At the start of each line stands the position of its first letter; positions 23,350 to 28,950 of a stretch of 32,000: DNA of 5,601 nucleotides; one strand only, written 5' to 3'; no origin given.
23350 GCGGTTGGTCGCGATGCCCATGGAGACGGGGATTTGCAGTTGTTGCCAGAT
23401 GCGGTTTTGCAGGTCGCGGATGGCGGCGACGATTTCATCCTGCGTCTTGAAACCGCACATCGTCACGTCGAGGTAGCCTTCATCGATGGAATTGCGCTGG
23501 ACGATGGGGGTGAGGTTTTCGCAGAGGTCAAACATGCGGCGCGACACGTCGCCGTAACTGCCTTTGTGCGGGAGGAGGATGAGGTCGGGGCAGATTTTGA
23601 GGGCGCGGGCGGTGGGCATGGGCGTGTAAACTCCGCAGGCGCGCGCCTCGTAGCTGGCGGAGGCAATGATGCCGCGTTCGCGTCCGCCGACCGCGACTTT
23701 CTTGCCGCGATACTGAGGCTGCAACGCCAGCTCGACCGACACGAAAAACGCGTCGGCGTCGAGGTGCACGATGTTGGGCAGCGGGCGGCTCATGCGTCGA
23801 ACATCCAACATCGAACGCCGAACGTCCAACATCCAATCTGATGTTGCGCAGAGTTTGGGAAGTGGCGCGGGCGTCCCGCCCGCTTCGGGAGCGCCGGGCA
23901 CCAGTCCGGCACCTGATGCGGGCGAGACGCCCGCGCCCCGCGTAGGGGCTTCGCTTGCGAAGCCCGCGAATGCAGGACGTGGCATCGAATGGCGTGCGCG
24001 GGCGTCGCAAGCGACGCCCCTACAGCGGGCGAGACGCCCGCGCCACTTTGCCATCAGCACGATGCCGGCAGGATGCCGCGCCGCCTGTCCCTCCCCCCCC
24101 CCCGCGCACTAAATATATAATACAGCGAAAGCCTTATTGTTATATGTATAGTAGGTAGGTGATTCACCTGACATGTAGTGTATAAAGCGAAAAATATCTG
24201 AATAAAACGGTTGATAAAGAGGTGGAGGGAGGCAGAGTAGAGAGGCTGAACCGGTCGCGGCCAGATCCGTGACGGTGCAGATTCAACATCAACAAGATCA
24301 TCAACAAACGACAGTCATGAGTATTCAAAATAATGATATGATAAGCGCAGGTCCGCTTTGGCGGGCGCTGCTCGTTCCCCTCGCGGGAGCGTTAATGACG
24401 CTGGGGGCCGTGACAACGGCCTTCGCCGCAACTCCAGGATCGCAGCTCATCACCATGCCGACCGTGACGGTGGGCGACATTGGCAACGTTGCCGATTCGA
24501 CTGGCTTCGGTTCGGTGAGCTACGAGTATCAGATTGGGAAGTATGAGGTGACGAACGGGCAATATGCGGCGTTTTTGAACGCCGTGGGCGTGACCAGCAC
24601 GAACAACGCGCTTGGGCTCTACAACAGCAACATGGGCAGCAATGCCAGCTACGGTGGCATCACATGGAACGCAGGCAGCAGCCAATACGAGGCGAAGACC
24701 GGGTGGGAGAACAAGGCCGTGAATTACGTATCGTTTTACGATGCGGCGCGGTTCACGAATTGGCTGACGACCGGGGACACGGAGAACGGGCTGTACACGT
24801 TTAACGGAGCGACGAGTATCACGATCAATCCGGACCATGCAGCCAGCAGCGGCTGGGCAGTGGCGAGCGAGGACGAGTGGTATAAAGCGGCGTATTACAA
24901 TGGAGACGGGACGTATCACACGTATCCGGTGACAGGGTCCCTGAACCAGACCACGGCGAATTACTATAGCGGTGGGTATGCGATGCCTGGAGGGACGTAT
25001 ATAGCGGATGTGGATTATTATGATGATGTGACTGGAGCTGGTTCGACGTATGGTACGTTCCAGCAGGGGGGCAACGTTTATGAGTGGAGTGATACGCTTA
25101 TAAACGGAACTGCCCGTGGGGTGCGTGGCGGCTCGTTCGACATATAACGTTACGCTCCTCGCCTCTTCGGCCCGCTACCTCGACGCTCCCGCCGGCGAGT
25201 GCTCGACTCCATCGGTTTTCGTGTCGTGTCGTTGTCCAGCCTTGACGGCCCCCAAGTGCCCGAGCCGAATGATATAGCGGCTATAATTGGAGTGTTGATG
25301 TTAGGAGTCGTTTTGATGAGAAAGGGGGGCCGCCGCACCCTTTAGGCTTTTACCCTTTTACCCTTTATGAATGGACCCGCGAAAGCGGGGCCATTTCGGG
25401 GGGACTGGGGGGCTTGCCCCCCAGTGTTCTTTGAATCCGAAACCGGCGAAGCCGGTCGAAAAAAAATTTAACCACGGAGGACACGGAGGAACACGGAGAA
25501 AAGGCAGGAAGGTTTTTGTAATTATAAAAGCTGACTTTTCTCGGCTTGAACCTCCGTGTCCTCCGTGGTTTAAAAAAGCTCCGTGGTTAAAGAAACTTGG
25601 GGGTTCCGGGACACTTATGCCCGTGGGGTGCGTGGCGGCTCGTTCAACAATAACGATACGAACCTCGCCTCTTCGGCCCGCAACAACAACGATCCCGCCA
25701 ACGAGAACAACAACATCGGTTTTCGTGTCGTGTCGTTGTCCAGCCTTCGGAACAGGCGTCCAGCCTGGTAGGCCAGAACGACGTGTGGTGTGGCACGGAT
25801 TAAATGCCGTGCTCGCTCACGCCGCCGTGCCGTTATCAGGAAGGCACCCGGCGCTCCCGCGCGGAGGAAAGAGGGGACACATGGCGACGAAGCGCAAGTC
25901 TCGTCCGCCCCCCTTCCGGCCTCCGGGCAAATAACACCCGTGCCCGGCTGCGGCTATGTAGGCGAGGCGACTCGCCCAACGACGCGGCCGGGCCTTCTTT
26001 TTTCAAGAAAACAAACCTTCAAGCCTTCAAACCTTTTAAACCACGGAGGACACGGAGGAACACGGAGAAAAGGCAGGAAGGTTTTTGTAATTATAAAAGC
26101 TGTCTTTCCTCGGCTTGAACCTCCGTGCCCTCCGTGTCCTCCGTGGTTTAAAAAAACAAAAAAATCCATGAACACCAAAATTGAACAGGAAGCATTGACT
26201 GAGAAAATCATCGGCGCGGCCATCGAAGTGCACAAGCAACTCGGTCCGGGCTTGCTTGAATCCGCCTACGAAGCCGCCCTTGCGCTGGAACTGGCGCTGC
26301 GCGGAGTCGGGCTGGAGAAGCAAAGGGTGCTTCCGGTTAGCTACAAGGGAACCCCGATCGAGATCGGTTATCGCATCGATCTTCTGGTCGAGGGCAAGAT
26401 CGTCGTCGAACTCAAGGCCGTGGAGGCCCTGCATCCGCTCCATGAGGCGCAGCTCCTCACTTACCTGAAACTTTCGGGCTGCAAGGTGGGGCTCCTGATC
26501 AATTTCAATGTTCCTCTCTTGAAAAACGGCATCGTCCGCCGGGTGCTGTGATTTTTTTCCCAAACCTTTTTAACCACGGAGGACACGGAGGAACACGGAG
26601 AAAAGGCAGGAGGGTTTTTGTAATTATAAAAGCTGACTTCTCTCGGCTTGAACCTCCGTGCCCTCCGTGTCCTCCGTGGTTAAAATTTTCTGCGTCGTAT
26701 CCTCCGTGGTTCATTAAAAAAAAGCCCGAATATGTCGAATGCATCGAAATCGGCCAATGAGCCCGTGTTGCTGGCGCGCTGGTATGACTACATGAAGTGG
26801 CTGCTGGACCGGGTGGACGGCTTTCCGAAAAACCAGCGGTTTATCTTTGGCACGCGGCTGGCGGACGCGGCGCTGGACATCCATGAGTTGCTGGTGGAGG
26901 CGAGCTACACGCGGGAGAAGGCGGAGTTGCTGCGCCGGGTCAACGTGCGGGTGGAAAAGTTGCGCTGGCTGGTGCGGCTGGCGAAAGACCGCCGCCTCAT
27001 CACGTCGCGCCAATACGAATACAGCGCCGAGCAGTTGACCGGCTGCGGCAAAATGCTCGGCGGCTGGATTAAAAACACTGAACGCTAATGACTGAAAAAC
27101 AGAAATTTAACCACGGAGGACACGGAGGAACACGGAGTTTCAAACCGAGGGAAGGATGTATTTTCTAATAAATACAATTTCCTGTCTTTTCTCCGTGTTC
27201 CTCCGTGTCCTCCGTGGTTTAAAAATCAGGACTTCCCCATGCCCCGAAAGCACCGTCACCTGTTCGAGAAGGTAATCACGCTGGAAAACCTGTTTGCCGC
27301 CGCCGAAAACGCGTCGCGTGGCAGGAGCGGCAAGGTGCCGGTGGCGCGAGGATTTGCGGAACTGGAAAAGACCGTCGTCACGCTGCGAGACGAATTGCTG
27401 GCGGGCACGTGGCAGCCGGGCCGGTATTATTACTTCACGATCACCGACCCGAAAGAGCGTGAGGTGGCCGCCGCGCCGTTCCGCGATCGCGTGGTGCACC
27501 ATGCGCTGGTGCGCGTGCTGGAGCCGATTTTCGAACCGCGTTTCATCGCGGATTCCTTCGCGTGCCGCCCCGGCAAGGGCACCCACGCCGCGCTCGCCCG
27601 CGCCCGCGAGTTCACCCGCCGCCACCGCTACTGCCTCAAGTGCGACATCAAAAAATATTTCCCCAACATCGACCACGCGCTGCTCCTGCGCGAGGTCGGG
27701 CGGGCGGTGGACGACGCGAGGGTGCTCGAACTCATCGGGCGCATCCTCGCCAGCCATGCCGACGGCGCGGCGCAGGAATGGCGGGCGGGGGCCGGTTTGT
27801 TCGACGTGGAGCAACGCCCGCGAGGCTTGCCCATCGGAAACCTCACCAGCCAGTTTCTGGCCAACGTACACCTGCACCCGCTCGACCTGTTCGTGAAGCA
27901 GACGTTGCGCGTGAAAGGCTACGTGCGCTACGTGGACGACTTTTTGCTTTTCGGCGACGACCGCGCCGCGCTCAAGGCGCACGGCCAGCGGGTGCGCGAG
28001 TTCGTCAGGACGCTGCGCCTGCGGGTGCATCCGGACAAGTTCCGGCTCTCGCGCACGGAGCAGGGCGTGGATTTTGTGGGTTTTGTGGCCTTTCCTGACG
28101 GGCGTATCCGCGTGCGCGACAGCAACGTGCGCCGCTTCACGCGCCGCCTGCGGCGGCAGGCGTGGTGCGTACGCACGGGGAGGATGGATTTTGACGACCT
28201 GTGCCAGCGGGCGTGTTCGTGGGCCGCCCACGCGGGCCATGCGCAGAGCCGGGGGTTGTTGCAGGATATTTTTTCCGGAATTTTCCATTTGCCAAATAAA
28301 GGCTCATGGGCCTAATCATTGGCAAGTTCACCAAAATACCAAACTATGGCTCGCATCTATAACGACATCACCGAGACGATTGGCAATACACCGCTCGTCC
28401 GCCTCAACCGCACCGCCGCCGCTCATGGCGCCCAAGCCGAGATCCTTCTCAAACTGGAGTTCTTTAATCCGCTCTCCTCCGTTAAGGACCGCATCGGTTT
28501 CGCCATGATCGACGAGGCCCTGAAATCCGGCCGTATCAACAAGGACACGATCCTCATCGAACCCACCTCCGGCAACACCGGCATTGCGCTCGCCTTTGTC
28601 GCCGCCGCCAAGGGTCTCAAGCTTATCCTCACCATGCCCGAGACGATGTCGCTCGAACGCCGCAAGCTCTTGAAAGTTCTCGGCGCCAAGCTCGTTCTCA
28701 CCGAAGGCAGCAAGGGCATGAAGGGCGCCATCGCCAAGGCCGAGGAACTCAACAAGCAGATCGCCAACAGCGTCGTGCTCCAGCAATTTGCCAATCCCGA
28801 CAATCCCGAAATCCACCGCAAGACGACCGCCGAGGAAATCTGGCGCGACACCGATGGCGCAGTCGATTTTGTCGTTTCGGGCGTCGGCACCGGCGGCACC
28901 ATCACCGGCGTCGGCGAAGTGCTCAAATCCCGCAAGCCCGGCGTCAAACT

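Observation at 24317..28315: Complete DGR with adenine-only TR/VR mismatches and a non-canonical, spread-out gene order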

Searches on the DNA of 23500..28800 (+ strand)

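Call 11: search_rna_families(source=window, start=23500, end=28800, threshold=evalue, max_evalue=1)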
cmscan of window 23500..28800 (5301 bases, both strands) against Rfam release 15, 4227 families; matches with E-value up to 1: 25.
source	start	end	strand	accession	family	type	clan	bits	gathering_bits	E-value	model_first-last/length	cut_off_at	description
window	26029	26158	-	RF04210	MIR8643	Gene; miRNA;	-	52.7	135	3.8e-09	1-150/150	no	MIR8643 microRNA precursor family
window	26037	26150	-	RF03792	MIR6462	Gene; miRNA;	-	40.2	96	9.4e-05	1-119/119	no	MIR6462 microRNA precursor family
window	26035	26152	-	RF03457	MIR173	Gene; miRNA;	-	39.5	70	1e-05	1-102/102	no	MIR173 microRNA precursor family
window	26564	26689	-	RF04210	MIR8643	Gene; miRNA;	-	39.2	135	1.6e-05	1-150/150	no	MIR8643 microRNA precursor family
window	27106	27223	+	RF03457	MIR173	Gene; miRNA;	-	38.8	70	1.6e-05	1-102/102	no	MIR173 microRNA precursor family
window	26568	26685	-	RF03457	MIR173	Gene; miRNA;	-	38.7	70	1.6e-05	1-102/102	no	MIR173 microRNA precursor family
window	27095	27237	+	RF00690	MIR408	Gene; miRNA;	-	35.5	64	3.7e-06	1-126/126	no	MIR408 microRNA precursor family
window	26034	26153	+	RF03457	MIR173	Gene; miRNA;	-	33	70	0.00059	1-102/102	no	MIR173 microRNA precursor family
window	23938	24028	+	RF04159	MIR1437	Gene; miRNA;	-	32.2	168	0.012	1-192/192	no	MIR1437 microRNA precursor family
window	23866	23935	+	RF03878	mir-B6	Gene; miRNA;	-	31.3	89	0.26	1-83/83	no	mir-B6 microRNA precursor family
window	27102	27228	+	RF04164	MIR1507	Gene; miRNA;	-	30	73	0.00066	1-107/107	no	MIR1507 microRNA precursor family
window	23866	23935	-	RF03878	mir-B6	Gene; miRNA;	-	30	89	0.47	1-83/83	no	mir-B6 microRNA precursor family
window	27106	27221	-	RF04164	MIR1507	Gene; miRNA;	-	28.8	73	0.0015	1-107/107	no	MIR1507 microRNA precursor family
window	27093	27239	-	RF04171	MIR1509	Gene; miRNA;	-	28.5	87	0.016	1-121/121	no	MIR1509 microRNA precursor family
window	27109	27219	+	RF04171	MIR1509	Gene; miRNA;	-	27.2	87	0.037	1-121/121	no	MIR1509 microRNA precursor family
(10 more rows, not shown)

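Call 52: build_rna_model(alignment_id=A3)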
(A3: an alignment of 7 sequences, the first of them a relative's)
Model R1 built from alignment A3 (7 sequences, 247 columns); structure: RNAalifold consensus.
model positions 188; base pairs 29; branch points 4; effective number of sequences 3.26; information 0.59 bits per position. Calibrated on 0.2 Mb of random sequence (short: E-values are rough).
structure used (alignment columns):
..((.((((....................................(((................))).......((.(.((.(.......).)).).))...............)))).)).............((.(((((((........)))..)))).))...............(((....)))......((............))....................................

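Call 53: search_with_rna_model(model_id=R1, sources=[window, L082, L083, L084], max_evalue=10, show_alignments=2)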
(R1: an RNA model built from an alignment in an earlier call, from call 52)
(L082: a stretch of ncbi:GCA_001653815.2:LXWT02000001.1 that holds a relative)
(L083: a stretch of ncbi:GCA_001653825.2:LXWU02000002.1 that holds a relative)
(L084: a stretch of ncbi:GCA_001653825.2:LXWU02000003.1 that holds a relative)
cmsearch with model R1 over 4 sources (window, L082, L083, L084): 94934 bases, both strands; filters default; matches with E-value up to 10: 5.
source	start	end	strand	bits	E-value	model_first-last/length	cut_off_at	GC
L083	7405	7661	+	38.6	1.3e-09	1-188/188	no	0.67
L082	7405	7661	+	38.4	1.4e-09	1-188/188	no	0.67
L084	7405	7661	+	38.4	1.4e-09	1-188/188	no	0.67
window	25742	25998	+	33.2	4.3e-08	1-188/188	no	0.67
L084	705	726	-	4.5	5.4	102-123/188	no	0.82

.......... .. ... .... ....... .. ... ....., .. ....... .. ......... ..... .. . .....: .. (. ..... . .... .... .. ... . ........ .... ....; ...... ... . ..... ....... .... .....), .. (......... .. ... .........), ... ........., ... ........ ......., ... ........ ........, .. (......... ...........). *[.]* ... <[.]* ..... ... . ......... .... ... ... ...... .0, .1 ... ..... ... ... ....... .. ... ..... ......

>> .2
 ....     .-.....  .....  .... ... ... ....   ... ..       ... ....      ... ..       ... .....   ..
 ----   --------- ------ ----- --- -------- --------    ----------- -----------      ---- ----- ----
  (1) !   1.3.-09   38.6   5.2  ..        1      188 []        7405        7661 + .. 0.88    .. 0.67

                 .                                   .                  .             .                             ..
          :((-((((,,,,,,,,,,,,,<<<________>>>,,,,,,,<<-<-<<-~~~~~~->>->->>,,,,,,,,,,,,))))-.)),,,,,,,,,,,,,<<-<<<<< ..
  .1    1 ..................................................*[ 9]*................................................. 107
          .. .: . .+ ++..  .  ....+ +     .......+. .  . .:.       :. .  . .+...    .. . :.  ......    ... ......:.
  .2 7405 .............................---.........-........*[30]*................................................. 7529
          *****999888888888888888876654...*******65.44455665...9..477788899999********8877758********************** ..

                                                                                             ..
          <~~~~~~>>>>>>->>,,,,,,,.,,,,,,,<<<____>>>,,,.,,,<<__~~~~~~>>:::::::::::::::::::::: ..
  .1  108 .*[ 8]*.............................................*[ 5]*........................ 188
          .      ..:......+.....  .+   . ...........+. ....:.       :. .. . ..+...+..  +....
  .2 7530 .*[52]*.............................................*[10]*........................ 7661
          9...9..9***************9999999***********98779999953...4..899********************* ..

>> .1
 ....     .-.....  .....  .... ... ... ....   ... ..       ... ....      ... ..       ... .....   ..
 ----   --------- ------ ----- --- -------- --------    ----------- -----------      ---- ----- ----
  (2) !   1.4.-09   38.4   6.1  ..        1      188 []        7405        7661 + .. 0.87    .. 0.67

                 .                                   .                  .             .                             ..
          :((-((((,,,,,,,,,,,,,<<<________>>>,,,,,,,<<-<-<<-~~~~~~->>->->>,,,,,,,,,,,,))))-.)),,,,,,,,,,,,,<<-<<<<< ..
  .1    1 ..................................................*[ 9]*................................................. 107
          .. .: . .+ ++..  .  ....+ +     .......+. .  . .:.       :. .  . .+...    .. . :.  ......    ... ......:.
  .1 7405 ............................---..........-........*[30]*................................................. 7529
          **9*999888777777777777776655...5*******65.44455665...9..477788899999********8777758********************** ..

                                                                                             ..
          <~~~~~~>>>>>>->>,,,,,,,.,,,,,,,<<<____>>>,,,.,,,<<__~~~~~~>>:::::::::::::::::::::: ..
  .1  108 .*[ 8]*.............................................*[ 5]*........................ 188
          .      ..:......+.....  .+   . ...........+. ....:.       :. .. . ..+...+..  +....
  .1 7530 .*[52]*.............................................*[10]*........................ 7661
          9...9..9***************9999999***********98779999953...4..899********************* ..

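Call 88: search_with_rna_model(model_id=R1, sources=[window, L082, L002, L003, L004, L005, L006, L008, L009, L007, L010, L028, L042], max_evalue=0.001, make_alignment=true)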
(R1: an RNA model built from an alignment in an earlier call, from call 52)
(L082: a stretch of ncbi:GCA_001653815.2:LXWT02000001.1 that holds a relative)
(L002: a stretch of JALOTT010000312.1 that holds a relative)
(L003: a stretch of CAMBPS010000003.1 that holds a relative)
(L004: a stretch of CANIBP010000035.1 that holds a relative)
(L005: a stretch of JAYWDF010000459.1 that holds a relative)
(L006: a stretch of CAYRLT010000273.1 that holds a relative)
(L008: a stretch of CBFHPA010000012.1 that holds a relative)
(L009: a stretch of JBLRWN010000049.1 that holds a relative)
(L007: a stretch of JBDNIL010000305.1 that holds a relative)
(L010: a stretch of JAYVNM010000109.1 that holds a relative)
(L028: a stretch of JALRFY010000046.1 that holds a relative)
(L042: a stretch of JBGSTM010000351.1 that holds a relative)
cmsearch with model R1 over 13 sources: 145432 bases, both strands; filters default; matches with E-value up to 0.001: 12.
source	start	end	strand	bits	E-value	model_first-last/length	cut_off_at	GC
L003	6604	6795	+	171.9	4.2e-47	1-188/188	no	0.65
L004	7193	7384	+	164.5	5.2e-45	1-188/188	no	0.64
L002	2963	3146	+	153.8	5.7e-42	1-188/188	no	0.68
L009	7175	7371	+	147.6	3.1e-40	1-188/188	no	0.65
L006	2554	2765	+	137.1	2.9e-37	1-188/188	no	0.65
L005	1456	1657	+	125.8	4.6e-34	1-188/188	no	0.64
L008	2307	2522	+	117.9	7.6e-32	1-188/188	no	0.57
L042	5783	5962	+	75.9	5.5e-20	1-188/188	no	0.62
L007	2337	2490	+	55.7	2.9e-14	1-188/188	no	0.69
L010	6795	6998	+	54.7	5.5e-14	1-188/188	no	0.62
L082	7405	7661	+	38.4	2.1e-09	1-188/188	no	0.67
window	25742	25998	+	33.2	6.5e-08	1-188/188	no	0.67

Alignment A4: 12 matches aligned to the model, 356 columns, each read 5' to 3' on its own strand. Consensus structure (alignment columns), stored with it:
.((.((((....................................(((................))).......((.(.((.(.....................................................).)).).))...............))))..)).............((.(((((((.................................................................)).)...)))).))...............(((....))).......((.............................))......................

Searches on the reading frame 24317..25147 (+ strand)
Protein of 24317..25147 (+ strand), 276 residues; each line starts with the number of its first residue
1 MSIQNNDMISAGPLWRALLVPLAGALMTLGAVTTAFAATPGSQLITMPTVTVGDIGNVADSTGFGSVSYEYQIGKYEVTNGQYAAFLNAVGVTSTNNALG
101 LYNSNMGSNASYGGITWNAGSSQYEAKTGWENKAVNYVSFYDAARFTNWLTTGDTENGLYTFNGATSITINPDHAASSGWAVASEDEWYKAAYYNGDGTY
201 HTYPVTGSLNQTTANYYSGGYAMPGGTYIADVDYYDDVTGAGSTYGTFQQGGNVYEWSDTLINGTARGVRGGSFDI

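Call 9: search_protein_families(library=pfam, proteins=[window:24317-25147:+], max_evalue=0.01)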
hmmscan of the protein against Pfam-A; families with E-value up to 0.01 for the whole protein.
window:24317-25147:+ (276 aa): 1 family
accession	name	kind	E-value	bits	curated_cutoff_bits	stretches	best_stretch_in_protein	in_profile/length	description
PF03781.23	FGE-sulfatase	-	1.6e-12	48.1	23.3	1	70-261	36-192/255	Sulfatase-modifying factor enzyme 1-like domain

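Call 10: search_protein_families(library=ncbifam, proteins=[window:24317-25147:+], max_evalue=0.01)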
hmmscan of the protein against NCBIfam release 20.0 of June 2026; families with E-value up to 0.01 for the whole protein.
window:24317-25147:+ (276 aa): 0 families
